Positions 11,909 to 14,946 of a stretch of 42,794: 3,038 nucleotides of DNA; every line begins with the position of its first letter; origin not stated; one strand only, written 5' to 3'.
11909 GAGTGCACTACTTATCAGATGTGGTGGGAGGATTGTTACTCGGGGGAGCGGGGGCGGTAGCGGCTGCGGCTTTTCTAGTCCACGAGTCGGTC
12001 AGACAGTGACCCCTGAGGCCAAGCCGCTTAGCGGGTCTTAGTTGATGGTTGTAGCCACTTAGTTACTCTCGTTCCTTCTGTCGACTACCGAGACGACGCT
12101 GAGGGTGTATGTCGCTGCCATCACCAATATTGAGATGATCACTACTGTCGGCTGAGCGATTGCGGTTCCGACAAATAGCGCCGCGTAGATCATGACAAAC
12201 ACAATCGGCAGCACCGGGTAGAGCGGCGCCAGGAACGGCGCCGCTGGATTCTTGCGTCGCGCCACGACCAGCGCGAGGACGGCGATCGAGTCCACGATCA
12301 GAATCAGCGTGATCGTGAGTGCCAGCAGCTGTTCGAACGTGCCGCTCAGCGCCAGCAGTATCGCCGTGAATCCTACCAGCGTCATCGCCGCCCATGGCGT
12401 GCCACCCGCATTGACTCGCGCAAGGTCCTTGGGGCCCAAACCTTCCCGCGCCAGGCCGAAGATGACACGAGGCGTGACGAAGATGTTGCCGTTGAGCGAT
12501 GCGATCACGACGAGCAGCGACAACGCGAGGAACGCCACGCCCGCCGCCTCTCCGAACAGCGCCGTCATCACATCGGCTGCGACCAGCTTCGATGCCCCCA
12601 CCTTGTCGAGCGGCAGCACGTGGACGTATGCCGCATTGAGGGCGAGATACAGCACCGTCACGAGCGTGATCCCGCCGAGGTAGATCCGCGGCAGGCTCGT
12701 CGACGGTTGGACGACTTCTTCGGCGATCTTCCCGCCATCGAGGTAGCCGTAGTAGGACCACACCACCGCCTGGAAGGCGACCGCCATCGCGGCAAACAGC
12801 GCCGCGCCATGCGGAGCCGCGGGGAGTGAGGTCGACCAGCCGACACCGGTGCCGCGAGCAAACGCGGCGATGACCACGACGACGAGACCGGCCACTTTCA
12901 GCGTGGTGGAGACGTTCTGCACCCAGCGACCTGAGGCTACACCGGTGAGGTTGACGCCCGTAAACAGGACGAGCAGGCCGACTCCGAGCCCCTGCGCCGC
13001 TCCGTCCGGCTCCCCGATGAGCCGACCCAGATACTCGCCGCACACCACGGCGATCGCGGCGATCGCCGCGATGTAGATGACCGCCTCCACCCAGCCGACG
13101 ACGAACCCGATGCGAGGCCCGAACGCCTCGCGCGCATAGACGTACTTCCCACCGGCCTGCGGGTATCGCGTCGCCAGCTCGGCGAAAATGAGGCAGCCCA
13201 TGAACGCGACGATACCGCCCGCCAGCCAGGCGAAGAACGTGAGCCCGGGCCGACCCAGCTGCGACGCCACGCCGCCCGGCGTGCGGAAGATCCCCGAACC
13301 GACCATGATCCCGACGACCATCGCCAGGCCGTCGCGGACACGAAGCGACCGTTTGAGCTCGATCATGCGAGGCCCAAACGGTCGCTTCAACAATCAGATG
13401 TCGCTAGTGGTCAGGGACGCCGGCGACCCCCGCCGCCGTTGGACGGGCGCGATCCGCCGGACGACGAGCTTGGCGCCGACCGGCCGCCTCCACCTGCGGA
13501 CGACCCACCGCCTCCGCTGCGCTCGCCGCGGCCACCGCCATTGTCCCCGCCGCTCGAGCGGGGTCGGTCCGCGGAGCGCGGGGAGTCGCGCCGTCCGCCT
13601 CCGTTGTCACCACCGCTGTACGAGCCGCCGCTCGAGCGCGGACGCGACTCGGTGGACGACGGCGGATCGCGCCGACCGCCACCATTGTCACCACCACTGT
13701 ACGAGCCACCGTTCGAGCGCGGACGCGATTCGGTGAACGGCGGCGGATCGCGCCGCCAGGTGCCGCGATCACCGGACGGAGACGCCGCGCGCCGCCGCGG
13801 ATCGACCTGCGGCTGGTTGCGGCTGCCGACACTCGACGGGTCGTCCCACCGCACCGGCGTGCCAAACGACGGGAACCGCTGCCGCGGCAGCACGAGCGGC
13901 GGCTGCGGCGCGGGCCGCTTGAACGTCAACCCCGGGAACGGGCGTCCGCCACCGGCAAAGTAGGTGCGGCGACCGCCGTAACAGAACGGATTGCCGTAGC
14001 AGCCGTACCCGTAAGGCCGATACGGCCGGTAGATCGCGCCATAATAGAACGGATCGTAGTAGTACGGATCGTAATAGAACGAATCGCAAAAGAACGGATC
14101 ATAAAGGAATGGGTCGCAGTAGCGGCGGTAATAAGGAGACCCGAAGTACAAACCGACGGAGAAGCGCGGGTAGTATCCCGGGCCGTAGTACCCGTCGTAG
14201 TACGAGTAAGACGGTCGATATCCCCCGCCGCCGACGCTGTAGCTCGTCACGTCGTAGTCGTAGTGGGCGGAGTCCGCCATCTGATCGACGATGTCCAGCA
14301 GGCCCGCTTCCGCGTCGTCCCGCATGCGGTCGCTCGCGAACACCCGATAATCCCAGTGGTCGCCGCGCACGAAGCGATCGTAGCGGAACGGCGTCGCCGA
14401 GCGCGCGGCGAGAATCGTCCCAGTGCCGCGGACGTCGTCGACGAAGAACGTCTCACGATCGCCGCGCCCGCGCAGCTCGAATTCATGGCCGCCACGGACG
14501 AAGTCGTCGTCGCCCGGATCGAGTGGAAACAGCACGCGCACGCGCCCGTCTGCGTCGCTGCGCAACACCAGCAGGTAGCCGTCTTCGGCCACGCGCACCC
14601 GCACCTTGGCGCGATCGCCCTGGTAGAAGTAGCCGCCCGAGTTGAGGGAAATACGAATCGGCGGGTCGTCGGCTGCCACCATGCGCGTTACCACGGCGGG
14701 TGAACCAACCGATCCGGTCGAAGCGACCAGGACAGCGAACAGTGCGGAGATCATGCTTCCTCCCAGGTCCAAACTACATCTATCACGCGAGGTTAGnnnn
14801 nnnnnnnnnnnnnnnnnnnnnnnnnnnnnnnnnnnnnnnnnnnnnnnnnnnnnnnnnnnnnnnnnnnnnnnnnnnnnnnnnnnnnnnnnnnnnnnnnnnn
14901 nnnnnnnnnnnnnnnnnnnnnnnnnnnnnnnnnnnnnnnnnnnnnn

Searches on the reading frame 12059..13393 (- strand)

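Call 9: search_protein_families(library=pfam, proteins=[window:12059-13393:-], max_evalue=0.001)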
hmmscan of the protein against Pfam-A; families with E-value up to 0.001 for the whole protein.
window:12059-13393:- (444 aa): 2 families
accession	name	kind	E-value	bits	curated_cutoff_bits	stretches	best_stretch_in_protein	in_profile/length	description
PF13520.12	AA_permease_2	-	1.3e-48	166.4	27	1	23-419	7-418/427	Amino acid permease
PF00324.27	AA_permease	-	1.2e-34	120.3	24.6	1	25-436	5-451/470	Amino acid permease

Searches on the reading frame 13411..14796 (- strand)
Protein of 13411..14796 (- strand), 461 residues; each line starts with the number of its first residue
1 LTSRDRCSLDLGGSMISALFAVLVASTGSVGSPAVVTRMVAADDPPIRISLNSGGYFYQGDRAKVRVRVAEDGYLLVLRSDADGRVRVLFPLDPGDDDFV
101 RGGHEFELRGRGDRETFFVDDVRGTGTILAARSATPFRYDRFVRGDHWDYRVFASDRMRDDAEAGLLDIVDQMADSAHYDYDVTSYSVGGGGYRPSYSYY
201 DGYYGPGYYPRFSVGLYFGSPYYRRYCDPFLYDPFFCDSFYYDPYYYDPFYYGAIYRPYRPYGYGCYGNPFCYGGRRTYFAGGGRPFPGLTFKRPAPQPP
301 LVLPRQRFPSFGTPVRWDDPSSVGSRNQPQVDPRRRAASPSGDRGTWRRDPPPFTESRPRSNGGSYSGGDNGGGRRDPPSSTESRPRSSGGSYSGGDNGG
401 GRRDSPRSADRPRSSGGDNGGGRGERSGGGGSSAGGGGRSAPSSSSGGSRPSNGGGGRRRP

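Call 9: search_protein_families(library=pfam, proteins=[window:13411-14796:-], max_evalue=0.001)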
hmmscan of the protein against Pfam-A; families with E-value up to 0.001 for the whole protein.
window:13411-14796:- (461 aa): 1 family
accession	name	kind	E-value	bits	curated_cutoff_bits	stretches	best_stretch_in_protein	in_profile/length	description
PF14326.11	DUF4384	-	2.4e-10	40.8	27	1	57-136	2-81/81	Domain of unknown function (DUF4384)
